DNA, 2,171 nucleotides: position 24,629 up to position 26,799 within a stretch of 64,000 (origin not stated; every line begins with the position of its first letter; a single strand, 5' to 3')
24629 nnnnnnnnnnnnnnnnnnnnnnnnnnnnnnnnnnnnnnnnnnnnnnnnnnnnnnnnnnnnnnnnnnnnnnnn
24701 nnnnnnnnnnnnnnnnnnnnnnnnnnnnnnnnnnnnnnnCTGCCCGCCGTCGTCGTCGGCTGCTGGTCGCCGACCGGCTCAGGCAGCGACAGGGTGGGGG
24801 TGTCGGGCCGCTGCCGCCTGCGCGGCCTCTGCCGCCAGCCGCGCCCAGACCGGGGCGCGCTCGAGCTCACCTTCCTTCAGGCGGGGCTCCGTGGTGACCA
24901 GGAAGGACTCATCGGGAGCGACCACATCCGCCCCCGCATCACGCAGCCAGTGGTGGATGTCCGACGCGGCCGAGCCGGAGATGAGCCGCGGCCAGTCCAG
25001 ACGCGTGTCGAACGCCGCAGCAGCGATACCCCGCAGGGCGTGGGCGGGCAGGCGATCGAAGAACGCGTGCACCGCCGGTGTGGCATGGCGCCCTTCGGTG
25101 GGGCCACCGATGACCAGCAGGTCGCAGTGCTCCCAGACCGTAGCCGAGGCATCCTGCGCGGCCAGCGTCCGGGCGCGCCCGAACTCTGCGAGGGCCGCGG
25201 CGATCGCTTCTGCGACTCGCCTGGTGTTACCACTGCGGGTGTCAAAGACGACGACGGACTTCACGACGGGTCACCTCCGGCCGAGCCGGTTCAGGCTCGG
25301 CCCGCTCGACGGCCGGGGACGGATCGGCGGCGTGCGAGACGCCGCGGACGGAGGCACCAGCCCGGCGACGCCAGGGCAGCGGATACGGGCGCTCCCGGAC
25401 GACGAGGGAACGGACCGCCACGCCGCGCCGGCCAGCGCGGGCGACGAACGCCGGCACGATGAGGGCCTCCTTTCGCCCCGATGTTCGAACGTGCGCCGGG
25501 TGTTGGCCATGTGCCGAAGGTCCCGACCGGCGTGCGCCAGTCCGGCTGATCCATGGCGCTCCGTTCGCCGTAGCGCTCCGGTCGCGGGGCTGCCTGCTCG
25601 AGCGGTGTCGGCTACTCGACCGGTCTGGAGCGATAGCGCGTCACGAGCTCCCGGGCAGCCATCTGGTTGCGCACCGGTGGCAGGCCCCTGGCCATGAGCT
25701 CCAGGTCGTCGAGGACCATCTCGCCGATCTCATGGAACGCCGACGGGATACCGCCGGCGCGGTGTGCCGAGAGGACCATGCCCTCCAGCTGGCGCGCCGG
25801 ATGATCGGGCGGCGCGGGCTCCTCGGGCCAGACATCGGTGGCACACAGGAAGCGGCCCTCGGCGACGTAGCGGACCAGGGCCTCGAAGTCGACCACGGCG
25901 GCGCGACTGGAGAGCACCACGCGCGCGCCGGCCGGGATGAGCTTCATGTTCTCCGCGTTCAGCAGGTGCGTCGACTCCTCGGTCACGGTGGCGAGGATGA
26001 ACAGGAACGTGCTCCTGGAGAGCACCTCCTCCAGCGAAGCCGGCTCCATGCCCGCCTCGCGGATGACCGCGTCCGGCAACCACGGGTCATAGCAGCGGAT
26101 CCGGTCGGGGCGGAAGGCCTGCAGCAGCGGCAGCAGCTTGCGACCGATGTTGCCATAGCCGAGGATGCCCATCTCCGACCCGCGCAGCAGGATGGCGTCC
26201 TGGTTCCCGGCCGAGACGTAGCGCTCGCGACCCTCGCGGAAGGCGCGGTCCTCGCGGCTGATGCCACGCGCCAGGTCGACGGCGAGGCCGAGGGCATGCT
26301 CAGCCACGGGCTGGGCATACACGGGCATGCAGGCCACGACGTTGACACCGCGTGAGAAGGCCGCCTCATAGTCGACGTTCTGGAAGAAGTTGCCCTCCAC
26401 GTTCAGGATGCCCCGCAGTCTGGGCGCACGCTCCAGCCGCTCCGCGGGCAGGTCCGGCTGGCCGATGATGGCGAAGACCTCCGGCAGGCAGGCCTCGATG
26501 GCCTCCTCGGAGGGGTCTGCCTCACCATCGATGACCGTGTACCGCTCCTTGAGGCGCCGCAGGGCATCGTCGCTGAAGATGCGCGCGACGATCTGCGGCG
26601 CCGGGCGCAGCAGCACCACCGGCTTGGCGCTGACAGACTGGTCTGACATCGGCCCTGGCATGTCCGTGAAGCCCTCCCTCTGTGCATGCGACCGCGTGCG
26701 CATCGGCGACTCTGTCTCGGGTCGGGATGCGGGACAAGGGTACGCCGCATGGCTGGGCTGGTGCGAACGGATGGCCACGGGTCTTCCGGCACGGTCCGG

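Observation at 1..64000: Bimodal gene integrity: clean genes interleaved with genes that need repeated frame changes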

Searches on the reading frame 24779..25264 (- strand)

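Call 48: search_protein_families(library=pfam, proteins=[window:24779-25264:-])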
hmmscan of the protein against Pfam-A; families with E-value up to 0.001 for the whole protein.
window:24779-25264:- (161 aa): 3 families
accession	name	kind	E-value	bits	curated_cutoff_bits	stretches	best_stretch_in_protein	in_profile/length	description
PF12724.12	Flavodoxin_5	-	1.1e-06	29.5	27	1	5-71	2-68/145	Flavodoxin domain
PF00258.30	Flavodoxin_1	-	2e-06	28.5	25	1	5-116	1-122/143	Flavodoxin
PF12641.12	Flavodoxin_3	-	2.5e-05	24.6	27.5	1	5-84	2-78/160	Flavodoxin domain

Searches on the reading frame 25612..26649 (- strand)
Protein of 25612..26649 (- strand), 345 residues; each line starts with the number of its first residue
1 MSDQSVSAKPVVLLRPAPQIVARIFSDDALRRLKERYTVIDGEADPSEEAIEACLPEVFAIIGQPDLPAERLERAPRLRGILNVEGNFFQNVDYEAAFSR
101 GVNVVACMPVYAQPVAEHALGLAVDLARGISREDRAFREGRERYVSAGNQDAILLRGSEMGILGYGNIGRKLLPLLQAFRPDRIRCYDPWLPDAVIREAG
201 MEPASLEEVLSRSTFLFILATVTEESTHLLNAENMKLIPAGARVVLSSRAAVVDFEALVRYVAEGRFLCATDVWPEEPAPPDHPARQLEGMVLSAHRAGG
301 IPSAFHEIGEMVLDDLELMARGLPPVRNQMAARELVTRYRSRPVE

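Call 32: list_cluster_members(proteins=[P0131, window:25612-26649:-, window:28293-29111:+, window:19848-20234:-, window:36805-38178:+, window:36886-38178:+, window:31037-32581:+, window:1078-3651:-, window:3545-4615:-, window:25612-26661:-])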
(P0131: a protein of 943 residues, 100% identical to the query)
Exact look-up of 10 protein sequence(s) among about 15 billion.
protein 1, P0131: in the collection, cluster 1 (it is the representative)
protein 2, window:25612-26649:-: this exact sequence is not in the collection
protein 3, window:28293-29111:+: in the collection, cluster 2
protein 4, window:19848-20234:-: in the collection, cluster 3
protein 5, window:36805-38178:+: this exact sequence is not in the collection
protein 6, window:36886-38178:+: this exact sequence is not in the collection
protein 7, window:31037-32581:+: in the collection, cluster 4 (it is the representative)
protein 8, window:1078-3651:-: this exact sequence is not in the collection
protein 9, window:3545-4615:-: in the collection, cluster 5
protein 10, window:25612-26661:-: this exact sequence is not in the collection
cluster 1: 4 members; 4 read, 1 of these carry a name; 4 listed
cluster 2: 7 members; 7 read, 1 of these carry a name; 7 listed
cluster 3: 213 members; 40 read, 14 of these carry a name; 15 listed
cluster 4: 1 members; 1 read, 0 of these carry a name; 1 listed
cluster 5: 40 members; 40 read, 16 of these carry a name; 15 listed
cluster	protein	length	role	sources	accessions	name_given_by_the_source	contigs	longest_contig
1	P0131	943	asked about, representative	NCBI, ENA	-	-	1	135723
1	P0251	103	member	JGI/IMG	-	acetyltransferase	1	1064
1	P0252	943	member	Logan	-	-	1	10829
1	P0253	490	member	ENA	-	-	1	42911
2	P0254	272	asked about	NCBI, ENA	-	-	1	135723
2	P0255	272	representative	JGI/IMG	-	-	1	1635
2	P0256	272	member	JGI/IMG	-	hypothetical protein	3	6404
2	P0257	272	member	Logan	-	-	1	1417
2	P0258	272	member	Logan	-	-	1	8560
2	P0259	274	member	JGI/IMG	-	-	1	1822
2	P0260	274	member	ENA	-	-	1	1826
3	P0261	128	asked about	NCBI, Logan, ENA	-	-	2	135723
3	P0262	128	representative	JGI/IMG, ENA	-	hypothetical protein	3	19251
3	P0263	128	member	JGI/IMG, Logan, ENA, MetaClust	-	\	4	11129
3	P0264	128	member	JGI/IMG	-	hypothetical protein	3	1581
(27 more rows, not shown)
